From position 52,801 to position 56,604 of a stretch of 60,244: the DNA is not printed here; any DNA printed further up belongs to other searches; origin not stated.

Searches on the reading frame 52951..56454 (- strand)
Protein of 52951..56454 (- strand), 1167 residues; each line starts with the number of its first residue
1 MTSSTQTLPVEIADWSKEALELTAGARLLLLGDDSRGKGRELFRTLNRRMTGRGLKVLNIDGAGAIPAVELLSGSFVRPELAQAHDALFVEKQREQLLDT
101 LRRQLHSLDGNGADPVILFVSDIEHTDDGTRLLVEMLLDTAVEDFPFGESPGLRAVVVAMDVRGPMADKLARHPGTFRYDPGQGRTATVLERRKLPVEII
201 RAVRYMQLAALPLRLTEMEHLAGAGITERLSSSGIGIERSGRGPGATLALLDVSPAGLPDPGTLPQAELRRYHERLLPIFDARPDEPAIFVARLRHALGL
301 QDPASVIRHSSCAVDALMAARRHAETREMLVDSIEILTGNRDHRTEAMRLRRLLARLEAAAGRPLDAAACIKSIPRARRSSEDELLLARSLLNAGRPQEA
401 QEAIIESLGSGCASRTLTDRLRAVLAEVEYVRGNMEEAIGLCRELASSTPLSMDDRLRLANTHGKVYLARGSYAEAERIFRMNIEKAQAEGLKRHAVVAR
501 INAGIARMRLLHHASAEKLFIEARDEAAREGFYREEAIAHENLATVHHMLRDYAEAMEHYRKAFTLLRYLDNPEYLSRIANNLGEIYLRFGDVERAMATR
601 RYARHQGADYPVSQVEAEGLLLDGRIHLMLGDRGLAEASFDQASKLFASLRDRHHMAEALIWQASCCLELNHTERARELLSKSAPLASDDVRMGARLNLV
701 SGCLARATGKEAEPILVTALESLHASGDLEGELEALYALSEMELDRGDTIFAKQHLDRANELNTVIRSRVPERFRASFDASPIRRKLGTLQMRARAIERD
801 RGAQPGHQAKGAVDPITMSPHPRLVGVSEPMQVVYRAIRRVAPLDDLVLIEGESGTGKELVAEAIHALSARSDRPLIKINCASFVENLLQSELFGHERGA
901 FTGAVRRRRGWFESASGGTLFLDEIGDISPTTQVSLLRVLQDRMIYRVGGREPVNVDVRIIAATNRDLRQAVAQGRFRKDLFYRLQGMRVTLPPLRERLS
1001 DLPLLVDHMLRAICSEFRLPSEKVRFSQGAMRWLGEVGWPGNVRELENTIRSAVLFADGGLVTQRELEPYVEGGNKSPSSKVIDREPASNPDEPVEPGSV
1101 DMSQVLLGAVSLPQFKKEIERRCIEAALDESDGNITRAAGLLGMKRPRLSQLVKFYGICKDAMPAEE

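Call 18: search_protein_families(library=pfam, proteins=[window:52951-56454:-], max_evalue=0.0001)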
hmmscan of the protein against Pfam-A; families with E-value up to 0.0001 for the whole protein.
window:52951-56454:- (1167 aa): 14 families
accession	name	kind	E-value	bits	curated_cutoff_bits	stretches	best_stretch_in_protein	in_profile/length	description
PF00158.32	Sigma54_activat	-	1.4e-67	227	20.2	1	825-990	2-167/168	Sigma-54 interaction domain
PF25601.1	AAA_lid_14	-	4.2e-19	68.6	27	1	996-1078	1-81/87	AAA+ ATPase lid domain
PF13424.12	TPR_12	-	3.8e-18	65.9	30.1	2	536-596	2-64/77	Tetratricopeptide repeat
PF14532.12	Sigma54_activ_2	-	9.1e-18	65.3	25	1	825-995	1-138/138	Sigma-54 interaction domain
PF13432.12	TPR_16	-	1.6e-15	57.6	32.7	1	385-450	1-62/65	Tetratricopeptide repeat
PF07719.23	TPR_2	-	2.6e-09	36.9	27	0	537-566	1-30/34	Tetratricopeptide repeat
PF07728.20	AAA_5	-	4e-09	37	22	1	848-966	2-123/139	AAA domain (dynein-related subfamily)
PF14559.12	TPR_19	-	5e-09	36.8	25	0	635-691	2-59/68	Tetratricopeptide repeat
PF02954.25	HTH_8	-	5.5e-09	36.1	22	1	1118-1147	4-33/42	Bacterial regulatory protein, Fis family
PF00004.35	AAA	-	4.7e-07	30.7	21.2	1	848-982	1-128/131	ATPase family associated with various cellular activities (AAA)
PF13181.12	TPR_8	-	8.2e-07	29.1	25.7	0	540-566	4-30/34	Tetratricopeptide repeat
PF00515.34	TPR_1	-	1.7e-06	28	27.8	0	537-566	1-30/34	Tetratricopeptide repeat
PF13428.12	TPR_14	-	3.3e-06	27.7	23.5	0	420-461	2-43/44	Tetratricopeptide repeat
PF12895.13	ANAPC3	-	7.9e-06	26.5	27.2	0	378-440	20-77/82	Anaphase-promoting complex, cyclosome, subunit 3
